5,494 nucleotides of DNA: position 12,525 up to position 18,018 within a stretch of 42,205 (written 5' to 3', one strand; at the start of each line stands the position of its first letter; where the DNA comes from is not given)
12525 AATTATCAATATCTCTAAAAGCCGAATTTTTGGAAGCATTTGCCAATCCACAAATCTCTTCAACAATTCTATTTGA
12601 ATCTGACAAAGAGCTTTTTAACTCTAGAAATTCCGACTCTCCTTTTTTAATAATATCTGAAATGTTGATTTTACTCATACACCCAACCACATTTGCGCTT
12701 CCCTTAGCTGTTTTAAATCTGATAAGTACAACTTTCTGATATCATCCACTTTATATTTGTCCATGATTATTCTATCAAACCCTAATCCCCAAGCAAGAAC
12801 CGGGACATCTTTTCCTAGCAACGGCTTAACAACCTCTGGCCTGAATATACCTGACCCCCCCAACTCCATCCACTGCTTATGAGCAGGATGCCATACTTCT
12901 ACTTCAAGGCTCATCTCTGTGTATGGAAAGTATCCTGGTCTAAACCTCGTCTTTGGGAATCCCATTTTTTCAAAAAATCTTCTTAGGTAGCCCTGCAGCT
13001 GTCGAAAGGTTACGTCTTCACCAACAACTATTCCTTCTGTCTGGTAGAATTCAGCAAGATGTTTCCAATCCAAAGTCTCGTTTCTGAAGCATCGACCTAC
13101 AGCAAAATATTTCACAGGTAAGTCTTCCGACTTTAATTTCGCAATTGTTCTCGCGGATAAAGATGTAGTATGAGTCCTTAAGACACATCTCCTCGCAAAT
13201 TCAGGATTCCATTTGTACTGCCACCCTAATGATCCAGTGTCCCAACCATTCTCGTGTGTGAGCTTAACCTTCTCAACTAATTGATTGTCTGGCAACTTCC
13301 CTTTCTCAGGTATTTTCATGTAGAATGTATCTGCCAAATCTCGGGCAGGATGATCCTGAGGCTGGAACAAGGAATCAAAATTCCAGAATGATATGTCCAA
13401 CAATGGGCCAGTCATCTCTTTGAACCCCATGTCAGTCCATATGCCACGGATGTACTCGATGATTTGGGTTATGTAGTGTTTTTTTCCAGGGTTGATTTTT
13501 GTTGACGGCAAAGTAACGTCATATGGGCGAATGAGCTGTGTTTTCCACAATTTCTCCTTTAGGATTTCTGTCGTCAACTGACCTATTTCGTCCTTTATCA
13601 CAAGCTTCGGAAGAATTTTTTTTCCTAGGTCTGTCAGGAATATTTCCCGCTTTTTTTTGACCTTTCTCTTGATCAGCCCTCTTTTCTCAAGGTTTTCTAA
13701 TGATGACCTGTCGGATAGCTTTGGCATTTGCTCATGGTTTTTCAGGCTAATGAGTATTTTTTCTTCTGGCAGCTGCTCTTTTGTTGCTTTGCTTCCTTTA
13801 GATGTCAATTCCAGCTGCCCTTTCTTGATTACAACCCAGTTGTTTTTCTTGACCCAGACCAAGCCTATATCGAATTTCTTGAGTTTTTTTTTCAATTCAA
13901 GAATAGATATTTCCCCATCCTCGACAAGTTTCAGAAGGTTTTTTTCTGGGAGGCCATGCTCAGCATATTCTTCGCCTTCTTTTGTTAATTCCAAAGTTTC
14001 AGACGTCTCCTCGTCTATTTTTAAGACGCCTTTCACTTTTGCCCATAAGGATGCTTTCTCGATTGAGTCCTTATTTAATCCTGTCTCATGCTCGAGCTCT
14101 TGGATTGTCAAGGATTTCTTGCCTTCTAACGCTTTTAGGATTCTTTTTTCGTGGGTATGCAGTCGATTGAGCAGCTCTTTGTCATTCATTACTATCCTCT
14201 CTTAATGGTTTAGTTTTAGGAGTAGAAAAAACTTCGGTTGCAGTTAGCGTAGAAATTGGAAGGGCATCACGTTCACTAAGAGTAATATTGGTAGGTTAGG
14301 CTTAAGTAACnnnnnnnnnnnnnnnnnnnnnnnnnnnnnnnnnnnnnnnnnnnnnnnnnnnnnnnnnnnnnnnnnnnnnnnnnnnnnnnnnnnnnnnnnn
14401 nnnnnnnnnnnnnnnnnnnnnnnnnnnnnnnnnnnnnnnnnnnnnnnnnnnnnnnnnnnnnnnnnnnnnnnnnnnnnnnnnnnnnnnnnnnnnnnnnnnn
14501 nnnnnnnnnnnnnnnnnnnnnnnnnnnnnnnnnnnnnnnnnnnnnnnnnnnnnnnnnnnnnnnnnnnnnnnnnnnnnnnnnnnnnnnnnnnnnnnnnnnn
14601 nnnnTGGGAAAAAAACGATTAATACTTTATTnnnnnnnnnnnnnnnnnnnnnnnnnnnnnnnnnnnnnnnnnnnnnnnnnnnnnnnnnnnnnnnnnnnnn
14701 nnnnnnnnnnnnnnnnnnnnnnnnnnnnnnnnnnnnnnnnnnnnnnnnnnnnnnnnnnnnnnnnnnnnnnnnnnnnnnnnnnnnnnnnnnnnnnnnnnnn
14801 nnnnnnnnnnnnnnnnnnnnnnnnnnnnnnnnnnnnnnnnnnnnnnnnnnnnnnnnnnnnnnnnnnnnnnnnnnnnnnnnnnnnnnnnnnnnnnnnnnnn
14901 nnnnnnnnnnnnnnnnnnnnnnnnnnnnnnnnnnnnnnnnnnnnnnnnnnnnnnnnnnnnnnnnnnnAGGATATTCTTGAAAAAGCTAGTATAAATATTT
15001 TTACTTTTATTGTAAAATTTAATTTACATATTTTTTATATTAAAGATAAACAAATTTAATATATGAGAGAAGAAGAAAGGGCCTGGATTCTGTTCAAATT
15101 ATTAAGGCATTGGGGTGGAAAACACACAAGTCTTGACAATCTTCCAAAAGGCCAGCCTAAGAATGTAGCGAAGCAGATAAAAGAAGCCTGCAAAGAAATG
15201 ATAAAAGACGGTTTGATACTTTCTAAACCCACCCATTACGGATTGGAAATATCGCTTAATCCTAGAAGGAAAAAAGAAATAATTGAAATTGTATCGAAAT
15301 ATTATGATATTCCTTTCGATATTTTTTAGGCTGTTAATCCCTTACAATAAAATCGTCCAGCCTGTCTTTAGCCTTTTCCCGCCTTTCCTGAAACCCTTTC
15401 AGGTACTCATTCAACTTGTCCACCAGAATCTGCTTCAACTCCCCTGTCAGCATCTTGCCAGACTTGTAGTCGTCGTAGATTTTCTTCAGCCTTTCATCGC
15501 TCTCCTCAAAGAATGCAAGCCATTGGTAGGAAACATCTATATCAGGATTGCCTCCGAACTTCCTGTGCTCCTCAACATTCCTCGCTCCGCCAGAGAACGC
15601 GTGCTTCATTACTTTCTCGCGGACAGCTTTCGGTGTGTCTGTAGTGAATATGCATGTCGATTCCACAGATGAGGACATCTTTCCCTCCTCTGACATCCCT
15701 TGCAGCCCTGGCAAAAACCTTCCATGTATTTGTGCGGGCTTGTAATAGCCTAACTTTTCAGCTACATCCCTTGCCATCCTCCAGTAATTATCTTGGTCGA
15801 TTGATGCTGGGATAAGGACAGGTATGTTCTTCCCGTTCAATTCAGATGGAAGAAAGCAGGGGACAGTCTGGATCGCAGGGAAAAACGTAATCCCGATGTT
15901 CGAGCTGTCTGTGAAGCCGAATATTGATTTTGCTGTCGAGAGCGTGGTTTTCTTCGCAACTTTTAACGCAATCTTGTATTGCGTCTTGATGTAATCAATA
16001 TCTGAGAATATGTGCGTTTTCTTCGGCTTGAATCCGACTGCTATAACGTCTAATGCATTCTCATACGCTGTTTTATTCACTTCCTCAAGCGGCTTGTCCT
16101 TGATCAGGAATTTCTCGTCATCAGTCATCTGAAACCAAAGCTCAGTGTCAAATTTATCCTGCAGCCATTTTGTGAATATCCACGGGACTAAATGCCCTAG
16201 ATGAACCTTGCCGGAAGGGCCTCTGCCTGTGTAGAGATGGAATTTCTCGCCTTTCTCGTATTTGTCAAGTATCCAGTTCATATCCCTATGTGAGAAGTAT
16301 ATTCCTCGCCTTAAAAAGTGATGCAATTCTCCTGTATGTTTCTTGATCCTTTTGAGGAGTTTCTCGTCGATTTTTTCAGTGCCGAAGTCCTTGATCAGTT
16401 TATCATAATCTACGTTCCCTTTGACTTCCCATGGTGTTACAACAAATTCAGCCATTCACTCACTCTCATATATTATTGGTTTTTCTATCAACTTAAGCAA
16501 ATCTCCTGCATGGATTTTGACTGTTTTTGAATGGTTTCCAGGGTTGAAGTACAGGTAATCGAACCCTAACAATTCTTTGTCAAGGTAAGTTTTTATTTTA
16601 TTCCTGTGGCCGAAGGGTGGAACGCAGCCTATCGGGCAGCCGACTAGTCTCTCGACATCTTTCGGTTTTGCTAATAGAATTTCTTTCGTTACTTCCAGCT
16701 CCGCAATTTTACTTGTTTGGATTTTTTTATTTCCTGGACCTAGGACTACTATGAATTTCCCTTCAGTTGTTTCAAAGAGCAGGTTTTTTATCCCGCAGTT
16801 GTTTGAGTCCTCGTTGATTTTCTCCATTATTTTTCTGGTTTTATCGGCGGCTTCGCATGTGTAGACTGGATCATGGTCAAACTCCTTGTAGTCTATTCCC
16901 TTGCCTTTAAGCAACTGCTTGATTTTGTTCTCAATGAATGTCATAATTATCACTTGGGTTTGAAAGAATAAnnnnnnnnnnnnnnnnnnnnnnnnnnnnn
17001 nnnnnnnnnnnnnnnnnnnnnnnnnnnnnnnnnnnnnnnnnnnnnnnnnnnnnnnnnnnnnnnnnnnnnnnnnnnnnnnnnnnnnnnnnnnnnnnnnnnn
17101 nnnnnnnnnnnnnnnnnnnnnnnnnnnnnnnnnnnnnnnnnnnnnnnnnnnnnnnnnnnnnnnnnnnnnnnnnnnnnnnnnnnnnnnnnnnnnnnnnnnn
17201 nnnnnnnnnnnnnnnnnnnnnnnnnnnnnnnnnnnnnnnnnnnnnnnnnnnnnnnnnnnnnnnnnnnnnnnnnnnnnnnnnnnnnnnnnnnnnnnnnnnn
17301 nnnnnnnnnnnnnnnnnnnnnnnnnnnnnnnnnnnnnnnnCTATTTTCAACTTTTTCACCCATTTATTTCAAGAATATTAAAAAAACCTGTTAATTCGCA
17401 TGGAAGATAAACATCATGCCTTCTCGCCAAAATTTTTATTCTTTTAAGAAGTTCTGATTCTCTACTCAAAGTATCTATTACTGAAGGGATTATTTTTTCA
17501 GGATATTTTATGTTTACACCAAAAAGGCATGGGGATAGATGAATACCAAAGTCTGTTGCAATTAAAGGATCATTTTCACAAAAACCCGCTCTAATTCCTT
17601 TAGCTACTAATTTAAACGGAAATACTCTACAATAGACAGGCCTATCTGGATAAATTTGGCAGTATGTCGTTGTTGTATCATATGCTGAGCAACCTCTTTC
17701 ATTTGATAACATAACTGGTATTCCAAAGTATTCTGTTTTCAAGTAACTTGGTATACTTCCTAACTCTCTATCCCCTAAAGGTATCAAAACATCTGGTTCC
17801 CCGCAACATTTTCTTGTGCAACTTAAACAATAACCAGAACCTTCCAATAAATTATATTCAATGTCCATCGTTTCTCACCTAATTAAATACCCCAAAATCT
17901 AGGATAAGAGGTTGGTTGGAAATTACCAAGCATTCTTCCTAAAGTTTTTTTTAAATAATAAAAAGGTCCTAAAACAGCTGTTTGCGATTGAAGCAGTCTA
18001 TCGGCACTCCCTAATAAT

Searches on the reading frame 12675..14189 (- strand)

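Call 72: search_protein_families(library=pfam, proteins=[window:12675-14189:-], max_evalue=0.00001)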
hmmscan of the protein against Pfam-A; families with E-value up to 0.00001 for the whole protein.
window:12675-14189:- (504 aa): 1 family
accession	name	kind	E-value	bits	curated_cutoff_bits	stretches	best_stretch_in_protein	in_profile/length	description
PF01409.25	tRNA-synt_2d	-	5.3e-84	282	19.8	1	223-497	2-245/246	tRNA synthetases class II core domain (F)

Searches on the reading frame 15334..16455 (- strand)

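Call 72: search_protein_families(library=pfam, proteins=[window:15334-16455:-], max_evalue=0.00001)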
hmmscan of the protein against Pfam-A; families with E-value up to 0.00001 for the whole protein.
window:15334-16455:- (373 aa): 1 family
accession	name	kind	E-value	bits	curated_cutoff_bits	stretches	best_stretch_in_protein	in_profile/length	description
PF00579.31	tRNA-synt_1b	-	7.9e-21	75.1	21.1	1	69-352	3-291/292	tRNA synthetases class I (W and Y)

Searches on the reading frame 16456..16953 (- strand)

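Call 73: search_protein_families(library=pfam, proteins=[window:16456-16953:-], max_evalue=0.00001)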
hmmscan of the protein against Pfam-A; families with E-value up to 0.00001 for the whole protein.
window:16456-16953:- (165 aa): 1 family
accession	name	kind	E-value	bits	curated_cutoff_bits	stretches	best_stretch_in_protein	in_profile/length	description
PF04073.20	tRNA_edit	-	9.9e-25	87.5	25.5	1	28-155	2-123/123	Aminoacyl-tRNA editing domain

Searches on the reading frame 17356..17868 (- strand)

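Call 73: search_protein_families(library=pfam, proteins=[window:17356-17868:-], max_evalue=0.00001)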
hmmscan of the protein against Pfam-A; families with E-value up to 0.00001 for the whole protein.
window:17356-17868:- (170 aa): 1 family
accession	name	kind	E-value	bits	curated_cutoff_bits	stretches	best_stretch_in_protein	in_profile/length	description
PF03692.20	CxxCxxCC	-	7e-10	39.9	23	1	14-97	2-84/85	Putative zinc- or iron-chelating domain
